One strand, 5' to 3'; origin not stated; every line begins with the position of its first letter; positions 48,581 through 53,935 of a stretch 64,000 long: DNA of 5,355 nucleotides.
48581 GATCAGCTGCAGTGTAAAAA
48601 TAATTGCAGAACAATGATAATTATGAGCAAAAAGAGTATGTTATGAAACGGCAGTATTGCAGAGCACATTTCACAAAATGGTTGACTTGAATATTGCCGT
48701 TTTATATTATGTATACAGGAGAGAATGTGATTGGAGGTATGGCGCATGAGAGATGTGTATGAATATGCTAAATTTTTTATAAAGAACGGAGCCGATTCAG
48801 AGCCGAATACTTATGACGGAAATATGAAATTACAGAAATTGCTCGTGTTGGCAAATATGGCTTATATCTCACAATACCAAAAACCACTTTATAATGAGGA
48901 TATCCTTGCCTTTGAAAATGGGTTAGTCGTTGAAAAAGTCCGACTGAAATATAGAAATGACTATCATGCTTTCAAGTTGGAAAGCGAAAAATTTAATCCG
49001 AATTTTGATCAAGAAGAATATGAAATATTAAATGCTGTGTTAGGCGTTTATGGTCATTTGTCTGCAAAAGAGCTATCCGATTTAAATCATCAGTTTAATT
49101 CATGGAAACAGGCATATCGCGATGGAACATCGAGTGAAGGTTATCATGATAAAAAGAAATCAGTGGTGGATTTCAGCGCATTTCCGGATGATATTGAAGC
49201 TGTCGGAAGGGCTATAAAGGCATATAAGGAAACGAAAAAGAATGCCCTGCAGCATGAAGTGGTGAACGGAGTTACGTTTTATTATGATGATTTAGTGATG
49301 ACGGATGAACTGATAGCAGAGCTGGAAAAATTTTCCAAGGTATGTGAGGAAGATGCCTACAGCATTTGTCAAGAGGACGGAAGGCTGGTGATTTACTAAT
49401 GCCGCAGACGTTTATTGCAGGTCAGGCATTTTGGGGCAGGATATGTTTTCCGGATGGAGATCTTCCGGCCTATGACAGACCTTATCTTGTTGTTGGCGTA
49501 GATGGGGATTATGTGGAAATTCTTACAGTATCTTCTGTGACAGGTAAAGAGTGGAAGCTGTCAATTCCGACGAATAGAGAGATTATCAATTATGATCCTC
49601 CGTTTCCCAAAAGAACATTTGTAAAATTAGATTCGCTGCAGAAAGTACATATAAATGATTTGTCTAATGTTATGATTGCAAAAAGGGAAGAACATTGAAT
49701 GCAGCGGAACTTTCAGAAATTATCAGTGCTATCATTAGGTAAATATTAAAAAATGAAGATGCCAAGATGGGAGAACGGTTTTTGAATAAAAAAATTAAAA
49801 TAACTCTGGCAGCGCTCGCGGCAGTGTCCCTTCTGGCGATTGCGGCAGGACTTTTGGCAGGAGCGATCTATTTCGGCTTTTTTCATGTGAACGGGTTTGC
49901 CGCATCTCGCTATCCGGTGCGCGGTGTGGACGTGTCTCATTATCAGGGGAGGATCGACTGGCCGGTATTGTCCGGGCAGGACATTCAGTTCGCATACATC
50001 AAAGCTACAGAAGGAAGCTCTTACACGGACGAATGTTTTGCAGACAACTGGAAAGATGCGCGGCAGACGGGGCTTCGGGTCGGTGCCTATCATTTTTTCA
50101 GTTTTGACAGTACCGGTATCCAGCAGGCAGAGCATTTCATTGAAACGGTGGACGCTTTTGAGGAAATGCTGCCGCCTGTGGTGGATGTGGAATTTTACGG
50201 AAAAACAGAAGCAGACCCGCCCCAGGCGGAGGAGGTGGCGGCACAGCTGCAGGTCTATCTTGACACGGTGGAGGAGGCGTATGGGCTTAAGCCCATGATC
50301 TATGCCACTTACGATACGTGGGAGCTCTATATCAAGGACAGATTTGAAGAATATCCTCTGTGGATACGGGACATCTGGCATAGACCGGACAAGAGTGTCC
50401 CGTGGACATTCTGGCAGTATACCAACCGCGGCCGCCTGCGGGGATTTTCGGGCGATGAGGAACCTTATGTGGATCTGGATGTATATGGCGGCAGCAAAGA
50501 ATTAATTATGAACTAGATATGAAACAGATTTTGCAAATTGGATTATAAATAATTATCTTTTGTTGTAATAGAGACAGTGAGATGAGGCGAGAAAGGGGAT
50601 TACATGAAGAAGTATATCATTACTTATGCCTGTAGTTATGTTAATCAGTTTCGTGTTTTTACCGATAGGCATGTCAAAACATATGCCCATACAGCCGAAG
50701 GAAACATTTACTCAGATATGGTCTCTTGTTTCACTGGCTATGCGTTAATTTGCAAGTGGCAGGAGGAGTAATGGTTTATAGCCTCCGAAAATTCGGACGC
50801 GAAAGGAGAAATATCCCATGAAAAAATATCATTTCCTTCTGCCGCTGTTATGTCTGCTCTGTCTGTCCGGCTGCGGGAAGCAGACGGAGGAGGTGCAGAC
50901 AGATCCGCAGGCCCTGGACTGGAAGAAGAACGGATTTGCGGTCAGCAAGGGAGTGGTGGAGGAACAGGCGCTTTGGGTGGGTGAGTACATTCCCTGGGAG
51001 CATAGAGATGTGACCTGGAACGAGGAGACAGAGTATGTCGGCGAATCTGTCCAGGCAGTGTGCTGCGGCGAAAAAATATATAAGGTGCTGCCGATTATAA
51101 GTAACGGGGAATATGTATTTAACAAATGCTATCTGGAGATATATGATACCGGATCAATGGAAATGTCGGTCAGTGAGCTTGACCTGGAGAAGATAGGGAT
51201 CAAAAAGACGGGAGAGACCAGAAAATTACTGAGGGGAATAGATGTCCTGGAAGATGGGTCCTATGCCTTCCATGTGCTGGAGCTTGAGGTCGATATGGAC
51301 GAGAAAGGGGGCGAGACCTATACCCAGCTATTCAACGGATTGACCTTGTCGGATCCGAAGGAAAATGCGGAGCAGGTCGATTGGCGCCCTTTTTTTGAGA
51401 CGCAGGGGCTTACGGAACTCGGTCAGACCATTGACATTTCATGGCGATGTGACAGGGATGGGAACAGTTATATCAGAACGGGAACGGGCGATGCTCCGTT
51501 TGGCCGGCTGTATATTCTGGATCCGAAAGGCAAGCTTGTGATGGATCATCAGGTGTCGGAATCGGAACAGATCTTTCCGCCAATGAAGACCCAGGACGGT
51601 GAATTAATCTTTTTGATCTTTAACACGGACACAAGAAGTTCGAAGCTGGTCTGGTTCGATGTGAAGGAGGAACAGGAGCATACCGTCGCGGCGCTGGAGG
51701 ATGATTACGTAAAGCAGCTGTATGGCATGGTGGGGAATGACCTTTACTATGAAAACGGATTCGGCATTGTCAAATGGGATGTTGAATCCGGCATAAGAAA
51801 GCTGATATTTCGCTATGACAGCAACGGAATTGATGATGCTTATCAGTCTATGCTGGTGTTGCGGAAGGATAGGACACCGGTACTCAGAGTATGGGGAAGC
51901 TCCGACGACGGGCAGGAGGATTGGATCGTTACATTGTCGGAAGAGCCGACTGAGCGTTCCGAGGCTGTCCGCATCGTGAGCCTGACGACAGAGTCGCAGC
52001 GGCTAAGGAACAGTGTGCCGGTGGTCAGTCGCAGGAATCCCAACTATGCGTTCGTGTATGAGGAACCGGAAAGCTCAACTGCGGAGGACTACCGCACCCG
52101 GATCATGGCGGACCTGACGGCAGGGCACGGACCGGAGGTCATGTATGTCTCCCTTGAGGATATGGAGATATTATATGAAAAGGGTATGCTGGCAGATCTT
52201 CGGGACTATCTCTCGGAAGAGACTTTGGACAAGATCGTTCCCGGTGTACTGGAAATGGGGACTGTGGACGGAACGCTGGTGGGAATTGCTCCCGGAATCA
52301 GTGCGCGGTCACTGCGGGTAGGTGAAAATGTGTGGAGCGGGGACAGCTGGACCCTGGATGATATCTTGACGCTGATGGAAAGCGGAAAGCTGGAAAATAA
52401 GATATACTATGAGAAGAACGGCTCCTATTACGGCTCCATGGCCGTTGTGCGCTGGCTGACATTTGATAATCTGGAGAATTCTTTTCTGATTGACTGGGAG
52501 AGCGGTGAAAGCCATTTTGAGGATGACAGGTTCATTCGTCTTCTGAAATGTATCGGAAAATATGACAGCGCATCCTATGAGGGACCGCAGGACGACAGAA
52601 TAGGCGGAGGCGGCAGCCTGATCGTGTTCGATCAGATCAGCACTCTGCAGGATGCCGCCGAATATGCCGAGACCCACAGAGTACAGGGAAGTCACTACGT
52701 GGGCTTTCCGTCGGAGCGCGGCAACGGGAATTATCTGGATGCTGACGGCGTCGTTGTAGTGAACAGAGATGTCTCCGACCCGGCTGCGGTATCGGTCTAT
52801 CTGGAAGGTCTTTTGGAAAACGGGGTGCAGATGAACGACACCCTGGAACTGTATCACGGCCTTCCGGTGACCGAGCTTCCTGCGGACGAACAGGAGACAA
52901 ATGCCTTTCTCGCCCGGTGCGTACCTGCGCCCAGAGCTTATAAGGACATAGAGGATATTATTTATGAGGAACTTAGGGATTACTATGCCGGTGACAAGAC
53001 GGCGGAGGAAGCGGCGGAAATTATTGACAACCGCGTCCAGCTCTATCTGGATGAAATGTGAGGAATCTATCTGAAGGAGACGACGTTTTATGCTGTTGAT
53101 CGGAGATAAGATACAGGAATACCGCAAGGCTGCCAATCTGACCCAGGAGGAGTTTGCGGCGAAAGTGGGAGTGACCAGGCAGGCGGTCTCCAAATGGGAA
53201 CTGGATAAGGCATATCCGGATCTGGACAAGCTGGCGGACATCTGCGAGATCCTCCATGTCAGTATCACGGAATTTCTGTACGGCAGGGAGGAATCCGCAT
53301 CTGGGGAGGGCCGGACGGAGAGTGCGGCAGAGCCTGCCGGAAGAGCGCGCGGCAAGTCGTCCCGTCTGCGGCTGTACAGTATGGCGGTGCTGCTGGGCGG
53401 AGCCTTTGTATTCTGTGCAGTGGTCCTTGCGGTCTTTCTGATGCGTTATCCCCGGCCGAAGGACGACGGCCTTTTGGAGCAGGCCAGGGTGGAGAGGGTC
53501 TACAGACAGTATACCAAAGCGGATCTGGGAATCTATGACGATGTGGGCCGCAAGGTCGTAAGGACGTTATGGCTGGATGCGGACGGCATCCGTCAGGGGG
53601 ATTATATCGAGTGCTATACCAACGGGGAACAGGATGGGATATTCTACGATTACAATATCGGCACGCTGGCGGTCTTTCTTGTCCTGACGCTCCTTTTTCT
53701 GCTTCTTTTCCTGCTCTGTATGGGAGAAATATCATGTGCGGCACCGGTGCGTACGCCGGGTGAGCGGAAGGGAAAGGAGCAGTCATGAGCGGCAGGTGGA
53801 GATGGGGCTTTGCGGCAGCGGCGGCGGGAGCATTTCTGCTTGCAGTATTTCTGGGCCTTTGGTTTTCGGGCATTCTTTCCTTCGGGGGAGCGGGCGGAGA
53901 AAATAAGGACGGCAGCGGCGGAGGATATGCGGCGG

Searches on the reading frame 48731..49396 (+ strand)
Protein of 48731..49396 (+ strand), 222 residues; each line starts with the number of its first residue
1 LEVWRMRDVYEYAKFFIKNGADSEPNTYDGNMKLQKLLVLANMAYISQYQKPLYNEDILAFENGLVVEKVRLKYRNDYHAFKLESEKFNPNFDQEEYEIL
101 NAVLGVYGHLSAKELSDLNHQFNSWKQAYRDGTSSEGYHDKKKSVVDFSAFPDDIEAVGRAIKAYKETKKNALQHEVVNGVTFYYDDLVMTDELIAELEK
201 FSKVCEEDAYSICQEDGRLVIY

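Call 80: search_protein_families(library=pfam, proteins=[window:48731-49396:+], max_evalue=0.00001)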
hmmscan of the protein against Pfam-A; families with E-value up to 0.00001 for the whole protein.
window:48731-49396:+ (222 aa): 1 family
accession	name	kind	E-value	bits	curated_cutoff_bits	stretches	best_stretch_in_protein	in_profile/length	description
PF13274.11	SocA_Panacea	-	1.8e-12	48.6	25.7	1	34-126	1-113/113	Antitoxin SocA-like, Panacea domain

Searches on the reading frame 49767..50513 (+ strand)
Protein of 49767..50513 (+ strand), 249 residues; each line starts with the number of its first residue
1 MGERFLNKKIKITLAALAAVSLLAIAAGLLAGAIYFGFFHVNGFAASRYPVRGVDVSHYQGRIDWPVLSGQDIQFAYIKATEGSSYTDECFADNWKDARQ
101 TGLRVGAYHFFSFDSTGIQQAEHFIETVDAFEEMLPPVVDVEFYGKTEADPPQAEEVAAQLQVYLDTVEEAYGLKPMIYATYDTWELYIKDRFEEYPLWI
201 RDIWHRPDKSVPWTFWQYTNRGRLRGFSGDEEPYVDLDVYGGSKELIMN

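Call 80: search_protein_families(library=pfam, proteins=[window:49767-50513:+], max_evalue=0.00001)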
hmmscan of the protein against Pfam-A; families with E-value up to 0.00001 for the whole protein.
window:49767-50513:+ (249 aa): 1 family
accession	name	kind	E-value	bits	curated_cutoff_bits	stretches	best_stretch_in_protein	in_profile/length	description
PF01183.26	Glyco_hydro_25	-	2.9e-44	152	27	1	54-226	1-179/180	Glycosyl hydrolases family 25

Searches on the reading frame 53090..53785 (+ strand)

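Call 80: search_protein_families(library=pfam, proteins=[window:53090-53785:+], max_evalue=0.00001)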
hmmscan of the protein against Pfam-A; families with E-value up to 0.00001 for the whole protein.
window:53090-53785:+ (232 aa): 4 families
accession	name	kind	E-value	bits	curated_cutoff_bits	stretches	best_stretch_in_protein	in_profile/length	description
PF01381.28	HTH_3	-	1e-16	61.1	23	1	8-62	1-55/55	Helix-turn-helix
PF12844.13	HTH_19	-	9.2e-10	38.7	30.2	1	5-65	1-61/64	Helix-turn-helix domain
PF13560.12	HTH_31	-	3.8e-09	37.2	27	1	4-60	2-59/64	Helix-turn-helix domain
PF13443.12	HTH_26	-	4.6e-08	33.6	22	1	7-63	1-58/63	Cro/C1-type HTH DNA-binding domain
